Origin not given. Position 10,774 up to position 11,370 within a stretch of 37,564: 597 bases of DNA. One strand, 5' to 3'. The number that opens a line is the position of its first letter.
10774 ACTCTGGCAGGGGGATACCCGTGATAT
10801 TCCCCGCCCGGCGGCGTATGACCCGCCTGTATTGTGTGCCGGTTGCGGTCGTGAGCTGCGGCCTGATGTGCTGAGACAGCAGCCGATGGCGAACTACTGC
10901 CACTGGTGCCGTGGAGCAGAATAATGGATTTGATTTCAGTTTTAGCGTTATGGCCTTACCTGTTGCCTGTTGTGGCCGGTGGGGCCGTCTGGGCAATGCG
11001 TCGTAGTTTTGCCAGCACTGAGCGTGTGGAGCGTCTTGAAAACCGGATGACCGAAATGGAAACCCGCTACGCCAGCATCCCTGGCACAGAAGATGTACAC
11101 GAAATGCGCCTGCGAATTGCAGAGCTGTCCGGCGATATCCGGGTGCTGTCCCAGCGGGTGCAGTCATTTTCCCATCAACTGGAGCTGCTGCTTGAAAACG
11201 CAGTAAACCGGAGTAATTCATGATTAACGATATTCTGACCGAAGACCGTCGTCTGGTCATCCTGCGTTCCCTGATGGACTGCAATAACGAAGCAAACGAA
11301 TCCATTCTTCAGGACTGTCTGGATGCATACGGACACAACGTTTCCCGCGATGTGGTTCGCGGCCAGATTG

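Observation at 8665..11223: Lysis cassette with a SAR endolysin, overlapping spanins and no conventional adjacent holin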

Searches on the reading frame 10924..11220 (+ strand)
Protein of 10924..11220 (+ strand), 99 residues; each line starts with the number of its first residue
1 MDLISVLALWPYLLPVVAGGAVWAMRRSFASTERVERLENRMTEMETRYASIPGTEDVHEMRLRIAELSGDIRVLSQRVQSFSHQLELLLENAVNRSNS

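Call 11: search_protein_families(library=pfam, proteins=[window:10924-11220:+], max_evalue=0.01)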
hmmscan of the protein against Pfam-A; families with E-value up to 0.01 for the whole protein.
window:10924-11220:+ (99 aa): 3 families
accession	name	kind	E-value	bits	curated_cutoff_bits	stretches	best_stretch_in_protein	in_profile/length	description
PF10805.13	DUF2730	-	2.5e-13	50.4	24.9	1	25-94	31-101/102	Protein of unknown function (DUF2730)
PF23991.1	DUF7310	-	0.0089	16.9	40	0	31-54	35-58/83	Coiled-coil region of unknown function (DUF7310)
PF24073.1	DUF7365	-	0.0091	16.6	27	0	12-87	12-88/101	Coiled-coil region of unknown function (DUF7365)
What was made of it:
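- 10924..11223 (+): gp25: releasin (DUF2730). N-out/C-in single-TM protein with a roughly 73-aa cytoplasmic helical coiled-coil domain, required to release the SAR endolysin from the inner membrane. PF10805 at 50.4 bits against a cut-off of 24.9 (call 11).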

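Call 12: search_protein_families(library=phrogs, proteins=[window:10924-11220:+], max_evalue=0.001)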
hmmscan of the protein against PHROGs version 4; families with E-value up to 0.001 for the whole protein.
window:10924-11220:+ (99 aa): 1 family
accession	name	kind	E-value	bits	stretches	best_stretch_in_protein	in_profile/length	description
phrog_736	-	unknown function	5.3e-33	114.5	1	6-98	8-110/112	-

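Call 32: find_homologous_proteins(query=window:10924-11220:+, max_evalue=0.001)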
Query window:10924-11220:+ (99 aa): 23 proteins with E <= 0.001 among 29 candidates.
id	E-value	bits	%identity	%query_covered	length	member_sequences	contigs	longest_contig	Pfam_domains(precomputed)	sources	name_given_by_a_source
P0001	3.1e-55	201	99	100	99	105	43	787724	PF10805.15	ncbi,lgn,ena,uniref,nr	ncbi:TPA: DUF2730 family protein [Escherichia coli]|uniref:DUF2730 family protein n=1 Tax=Escherichi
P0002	3.3e-51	189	96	96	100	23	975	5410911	PF10805.15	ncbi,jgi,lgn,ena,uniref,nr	ncbi:DUF2730 family protein [Salmonella enterica]|jgi:hypothetical protein|uniref:DUF2730 family pro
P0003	2.4e-46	173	83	99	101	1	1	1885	PF10805.15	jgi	jgi:hypothetical protein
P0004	1.3e-44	168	87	100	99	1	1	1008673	PF10805.15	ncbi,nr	ncbi:DUF2730 family protein [Escherichia coli]|nr:DUF2730 family protein [Escherichia coli]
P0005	4.5e-44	166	79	100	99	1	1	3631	PF10805.15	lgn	-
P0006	1.1e-41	158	71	99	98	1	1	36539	PF10805.15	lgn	-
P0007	3.0e-40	154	71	99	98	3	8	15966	PF10805.15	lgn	-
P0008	2.0e-39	151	67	99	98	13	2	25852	PF10805.15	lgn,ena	-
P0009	1.3e-36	142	68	91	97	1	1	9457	PF10805.15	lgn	-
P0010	1.4e-36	142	99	71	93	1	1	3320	PF10805.15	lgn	-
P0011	3.3e-36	141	70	88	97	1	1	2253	PF10805.15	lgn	-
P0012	3.8e-35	137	70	100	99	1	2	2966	PF10805.15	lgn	-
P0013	1.2e-34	136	65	96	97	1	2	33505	PF10805.15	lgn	-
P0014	6.2e-34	133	65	96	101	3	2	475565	PF10805.15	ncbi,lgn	-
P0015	1.6e-33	132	100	65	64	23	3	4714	PF10805.15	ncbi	ncbi:DUF2730 domain-containing protein, partial [Escherichia coli]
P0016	5.1e-32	127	66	96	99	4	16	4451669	PF10805.15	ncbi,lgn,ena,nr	ncbi:DUF2730 family protein [Apirhabdus apintestini]|nr:DUF2730 family protein [Enterobacteriaceae b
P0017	5.9e-32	127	64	92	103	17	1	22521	PF10805.15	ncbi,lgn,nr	ncbi:DUF2730 family protein [Salmonella enterica]|nr:DUF2730 family protein [Salmonella enterica]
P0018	5.2e-31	124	65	96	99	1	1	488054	PF10805.15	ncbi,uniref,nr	ncbi:DUF2730 family protein [Enterobacteriaceae bacterium YMB-R22]|uniref:DUF2730 family protein n=1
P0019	6.8e-26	108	100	57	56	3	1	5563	PF10805.15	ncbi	ncbi:DUF2730 family protein, partial [Salmonella enterica subsp. enterica serovar Montevideo]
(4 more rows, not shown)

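Call 43: predict_structure(alignment_id=A4)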
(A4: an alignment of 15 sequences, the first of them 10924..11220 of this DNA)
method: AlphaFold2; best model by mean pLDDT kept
length: 99 residues; sequences in the alignment: 15
mean_pLDDT: 62.5   pTM: 0.24
mean pLDDT of the five models: 62.5, 62.1, 61.8, 58.9, 57.9
residues with pLDDT >= 90: 0; 70-90: 14; 50-70: 83; < 50: 2
segments of 3 or more residues with pLDDT < 50: none
pLDDT, mean of each block of 10 residues (from residue 1): 62 72 67 60 60 55 59 59 68 61
secondary structure, 60 per line:
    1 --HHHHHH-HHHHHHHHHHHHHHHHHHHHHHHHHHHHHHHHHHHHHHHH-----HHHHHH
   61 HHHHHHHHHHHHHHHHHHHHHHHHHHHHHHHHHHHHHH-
elements in order: H3-8 H10-49 H55-98
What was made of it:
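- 10924..11223 (+): All-helical AF2 model at pLDDT 62 (call 43).
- The AF2 model is all-helical, with a break at residues 50-54 (call 43).
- Tried and rejected: The AF2 model of gp25 was too low in confidence (pLDDT 62) to justify a fold search, so none was run (call 43).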

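Call 44: search_protein_families(library=ncbifam, proteins=[window:10924-11220:+], max_evalue=0.01)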
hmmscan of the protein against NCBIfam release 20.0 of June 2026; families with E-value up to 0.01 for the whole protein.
window:10924-11220:+ (99 aa): 0 families

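Call 45: search_protein_families(library=padloc, proteins=[window:10924-11220:+], max_evalue=0.01)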
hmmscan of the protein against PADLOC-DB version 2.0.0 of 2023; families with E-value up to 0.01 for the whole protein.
window:10924-11220:+ (99 aa): 1 family
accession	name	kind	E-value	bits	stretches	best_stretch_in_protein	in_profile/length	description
PDLC02735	PbeC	-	0.0039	14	1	32-95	413-476/652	PbeC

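Call 47: search_protein_representatives(alignment_id=A4)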
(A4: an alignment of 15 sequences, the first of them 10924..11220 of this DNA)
Query: 15 sequences, 99 profile positions. Proteins with E-value up to 0.001 (for the whole library): 288; up to 1e-10: 12; up to 1e-30: 2. The best 150 are listed.
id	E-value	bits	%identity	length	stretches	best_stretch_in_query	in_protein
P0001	2.0e-50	184.8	-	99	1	1-98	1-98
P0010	2.2e-32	126.9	-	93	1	1-69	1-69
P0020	3.0e-21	91.1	-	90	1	1-52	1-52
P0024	1.5e-20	88.9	-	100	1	10-98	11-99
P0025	2.9e-15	71.9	-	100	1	9-98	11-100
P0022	8.4e-15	70.5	-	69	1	5-47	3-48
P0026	5.4e-14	67.9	-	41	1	58-98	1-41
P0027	5.7e-14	67.8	-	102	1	15-97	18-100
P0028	1.3e-12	63.4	-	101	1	13-97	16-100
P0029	1.4e-11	60.1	-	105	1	5-97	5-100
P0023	2.5e-11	59.3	-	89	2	14-41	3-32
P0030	8.5e-11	57.6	-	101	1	7-97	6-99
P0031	1.3e-10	57.1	-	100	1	8-95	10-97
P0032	1.9e-10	56.5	-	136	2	38-87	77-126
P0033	1.9e-10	56.5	-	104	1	12-93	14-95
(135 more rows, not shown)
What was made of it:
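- Tried and rejected: The exhaustive profile search was needed for family-wide conservation (call 47).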

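Call 51: search_dna_similar(query=window:10924-11220:+, collection=phages, mode=protein, max_rows=40, max_evalue=0.001)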
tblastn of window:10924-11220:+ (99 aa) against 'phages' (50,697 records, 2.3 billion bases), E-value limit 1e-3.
Records with a match: 20; places in all: 20; records where one place covers at least 80% of the query: 19.
Best place of each record, by identity: >=99% 12; 95-99% 2; <60% 6.
By first word of the organism name: Escherichia 7; Yersinia 5; Shigella 2; Pseudoalteromonas 2; Stx2c-converting 1; Stx1a-converting 1; Pasteurella 1; Klebsiella 1.
By host as written in the record: - 4; Yersinia pestis EV76-CN 4; Escherichia coli 3; Shigella flexneri serotype 4a 2; Pseudoalteromonas sp. str. H100 2; Escherichia sp. 1; Escherichia coli C 1; Yersinia pestis 1; and 2 more.
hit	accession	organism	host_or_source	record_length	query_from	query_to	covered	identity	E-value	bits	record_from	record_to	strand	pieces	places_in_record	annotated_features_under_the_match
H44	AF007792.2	Escherichia phage Mu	-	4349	1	99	100%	100.0%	4e-59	199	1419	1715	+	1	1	record has no annotation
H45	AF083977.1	Escherichia phage Mu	Escherichia sp.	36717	1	99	100%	100.0%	4e-59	199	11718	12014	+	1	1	releasin | ribosome_binding_site | hypothetical protein | winged HTH domain-containing protein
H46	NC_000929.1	Escherichia phage Mu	Escherichia coli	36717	1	99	100%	100.0%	4e-59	199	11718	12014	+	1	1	DUF2730 family protein | hypothetical protein (x2)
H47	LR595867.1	Escherichia virus Mu_3F6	-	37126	1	99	100%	100.0%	4e-59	199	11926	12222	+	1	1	FIG00638520: hypothetical protein | FIG00644807: hypothetical protein | FIG00638990: hypothetical protein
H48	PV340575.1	Escherichia phage PhiR68_1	Escherichia coli C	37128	1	99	100%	100.0%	4e-59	199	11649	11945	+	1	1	hypothetical protein (x3)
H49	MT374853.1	Yersinia phage vB_YpM_5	Yersinia pestis EV76-CN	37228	1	99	100%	100.0%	4e-59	199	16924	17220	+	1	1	hypothetical protein (x3)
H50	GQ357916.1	Escherichia phage D108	Escherichia coli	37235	1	99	100%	100.0%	4e-59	199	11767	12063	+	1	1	25: conserved hypothetical protein | 24: conserved hypothetical protein | 26: conserved hypothetical protein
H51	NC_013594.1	Escherichia phage D108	Escherichia coli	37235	1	99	100%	100.0%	4e-59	199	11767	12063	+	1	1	25: DUF2730 family protein | 24: hypothetical protein | 26: hypothetical protein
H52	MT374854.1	Yersinia phage vB_YpM_6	Yersinia pestis EV76-CN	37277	1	99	100%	100.0%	4e-59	199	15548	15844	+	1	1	hypothetical protein (x3)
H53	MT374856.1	Yersinia phage vB_YpM_23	Yersinia pestis EV76-CN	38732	1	99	100%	100.0%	4e-59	199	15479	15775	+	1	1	hypothetical protein (x3)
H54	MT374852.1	Yersinia phage vB_YpM_3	Yersinia pestis EV76-CN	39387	1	99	100%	100.0%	4e-59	199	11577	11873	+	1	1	hypothetical protein (x3)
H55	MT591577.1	Yersinia phage vB_YpM_Tongde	Yersinia pestis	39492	1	99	100%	100.0%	4e-59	199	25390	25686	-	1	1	hypothetical protein (x3)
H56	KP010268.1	Shigella phage SfMu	Shigella flexneri serotype 4a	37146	5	99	96%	95.9%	6e-54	185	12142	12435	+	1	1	hypothetical protein (x2)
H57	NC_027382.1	Shigella phage SfMu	Shigella flexneri serotype 4a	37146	5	99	96%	95.9%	6e-54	185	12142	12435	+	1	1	DUF2730 family protein | hypothetical protein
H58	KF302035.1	Pseudoalteromonas phage HS6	Pseudoalteromonas sp. str. H100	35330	1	99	100%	31.4%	3e-6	49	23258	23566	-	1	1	record has no annotation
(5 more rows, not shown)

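Call 54: find_encoding_contigs(protein=P0006, flank=5000, max_places=1)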
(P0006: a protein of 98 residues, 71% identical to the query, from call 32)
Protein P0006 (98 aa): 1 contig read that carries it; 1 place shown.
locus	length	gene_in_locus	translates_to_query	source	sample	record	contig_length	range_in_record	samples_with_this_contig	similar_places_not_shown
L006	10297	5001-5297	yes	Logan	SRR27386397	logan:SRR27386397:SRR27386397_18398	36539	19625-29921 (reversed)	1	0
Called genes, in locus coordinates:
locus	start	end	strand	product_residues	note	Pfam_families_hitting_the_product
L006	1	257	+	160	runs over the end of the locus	-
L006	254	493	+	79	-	-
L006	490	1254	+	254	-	-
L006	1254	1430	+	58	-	-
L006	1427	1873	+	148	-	-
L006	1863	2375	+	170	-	PF06252:GemA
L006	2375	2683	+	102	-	-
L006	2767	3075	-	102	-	-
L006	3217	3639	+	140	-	PF08765:Mor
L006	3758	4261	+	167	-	PF00959:Phage_lysozyme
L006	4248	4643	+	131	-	-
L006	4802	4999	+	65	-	-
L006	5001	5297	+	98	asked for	PF10805:DUF2730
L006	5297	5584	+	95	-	-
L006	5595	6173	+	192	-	PF11985:Phage_Mu_Gp27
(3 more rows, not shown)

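Call 55: find_encoding_contigs(protein=P0013, flank=5000, max_places=1)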
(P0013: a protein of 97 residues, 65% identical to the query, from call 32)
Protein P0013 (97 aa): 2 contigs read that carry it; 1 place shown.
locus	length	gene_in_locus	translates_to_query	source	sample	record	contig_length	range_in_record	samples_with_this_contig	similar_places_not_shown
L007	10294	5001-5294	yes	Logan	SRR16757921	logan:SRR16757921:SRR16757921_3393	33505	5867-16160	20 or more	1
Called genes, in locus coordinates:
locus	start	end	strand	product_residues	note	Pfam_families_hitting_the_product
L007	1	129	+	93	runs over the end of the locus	-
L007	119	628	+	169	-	-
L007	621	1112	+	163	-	-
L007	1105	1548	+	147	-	PF25754:Gp11_C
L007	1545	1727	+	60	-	-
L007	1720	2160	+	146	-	-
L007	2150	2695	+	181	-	PF06252:GemA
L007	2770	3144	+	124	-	-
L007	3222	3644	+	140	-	PF08765:Mor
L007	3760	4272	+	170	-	PF00959:Phage_lysozyme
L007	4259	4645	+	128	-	-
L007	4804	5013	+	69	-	-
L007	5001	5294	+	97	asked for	PF10805:DUF2730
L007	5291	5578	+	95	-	-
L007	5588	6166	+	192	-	PF11985:Phage_Mu_Gp27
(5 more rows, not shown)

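Call 56: find_encoding_contigs(protein=P0016, flank=5000, max_places=1)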
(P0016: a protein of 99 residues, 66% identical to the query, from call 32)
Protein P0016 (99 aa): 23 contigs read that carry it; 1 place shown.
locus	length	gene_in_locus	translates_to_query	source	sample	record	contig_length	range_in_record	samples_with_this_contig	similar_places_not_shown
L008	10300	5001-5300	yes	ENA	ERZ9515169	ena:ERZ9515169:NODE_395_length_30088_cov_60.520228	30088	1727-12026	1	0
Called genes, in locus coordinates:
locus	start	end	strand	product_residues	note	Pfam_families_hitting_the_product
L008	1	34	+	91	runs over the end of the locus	-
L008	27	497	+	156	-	-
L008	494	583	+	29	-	-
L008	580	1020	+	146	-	PF25754:Gp11_C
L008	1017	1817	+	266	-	-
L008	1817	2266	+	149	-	-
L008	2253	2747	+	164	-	PF06252:GemA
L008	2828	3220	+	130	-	-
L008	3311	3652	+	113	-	PF08765:Mor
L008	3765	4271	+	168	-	PF00959:Phage_lysozyme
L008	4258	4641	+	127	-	-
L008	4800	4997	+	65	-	-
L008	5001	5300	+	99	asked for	PF10805:DUF2730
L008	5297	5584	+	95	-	-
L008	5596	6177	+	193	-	PF11985:Phage_Mu_Gp27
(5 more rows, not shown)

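Call 57: find_encoding_contigs(protein=P0017, flank=5000, max_places=1)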
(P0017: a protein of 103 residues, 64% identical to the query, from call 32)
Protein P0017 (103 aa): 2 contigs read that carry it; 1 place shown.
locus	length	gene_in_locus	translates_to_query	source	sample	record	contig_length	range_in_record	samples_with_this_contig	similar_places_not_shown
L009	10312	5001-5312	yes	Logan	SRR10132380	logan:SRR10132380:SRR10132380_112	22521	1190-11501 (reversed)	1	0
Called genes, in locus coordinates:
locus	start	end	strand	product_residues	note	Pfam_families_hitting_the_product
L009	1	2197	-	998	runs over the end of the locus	-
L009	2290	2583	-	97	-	-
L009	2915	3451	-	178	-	PF01381:HTH_3 (weak)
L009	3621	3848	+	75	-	PF13693:HTH_35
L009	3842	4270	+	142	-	PF00959:Phage_lysozyme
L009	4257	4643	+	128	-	PF10828:DUF2570 (weak)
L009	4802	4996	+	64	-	-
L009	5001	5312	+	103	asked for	PF10805:DUF2730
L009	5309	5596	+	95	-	-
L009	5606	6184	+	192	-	PF11985:Phage_Mu_Gp27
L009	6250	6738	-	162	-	-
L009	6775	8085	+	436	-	-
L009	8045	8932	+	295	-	-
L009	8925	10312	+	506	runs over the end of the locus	PF21683:GpP-like_1st, PF05954:Phage_GPD (weak), PF22255:Gp44-like_2nd, PF04865:Baseplate_J, PF26078:Baseplate_J_M, PF26079:Baseplate_J_C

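Call 60: search_solved_structures(query=window:10924-11220:+, max_evalue=1)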
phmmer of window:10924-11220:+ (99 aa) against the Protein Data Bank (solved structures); distinct sequences matched with E-value up to 1: 2.
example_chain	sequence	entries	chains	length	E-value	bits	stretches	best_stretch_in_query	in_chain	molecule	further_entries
6h6j_A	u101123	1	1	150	0.2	15.1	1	6-90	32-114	Neuroglobin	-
6h6i_A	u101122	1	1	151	0.2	15.1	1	6-90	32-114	Neuroglobin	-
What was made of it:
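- Tried and rejected: A sequence search of the PDB with gp25 gave only chance hits (neuroglobin, E = 0.2; call 60).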
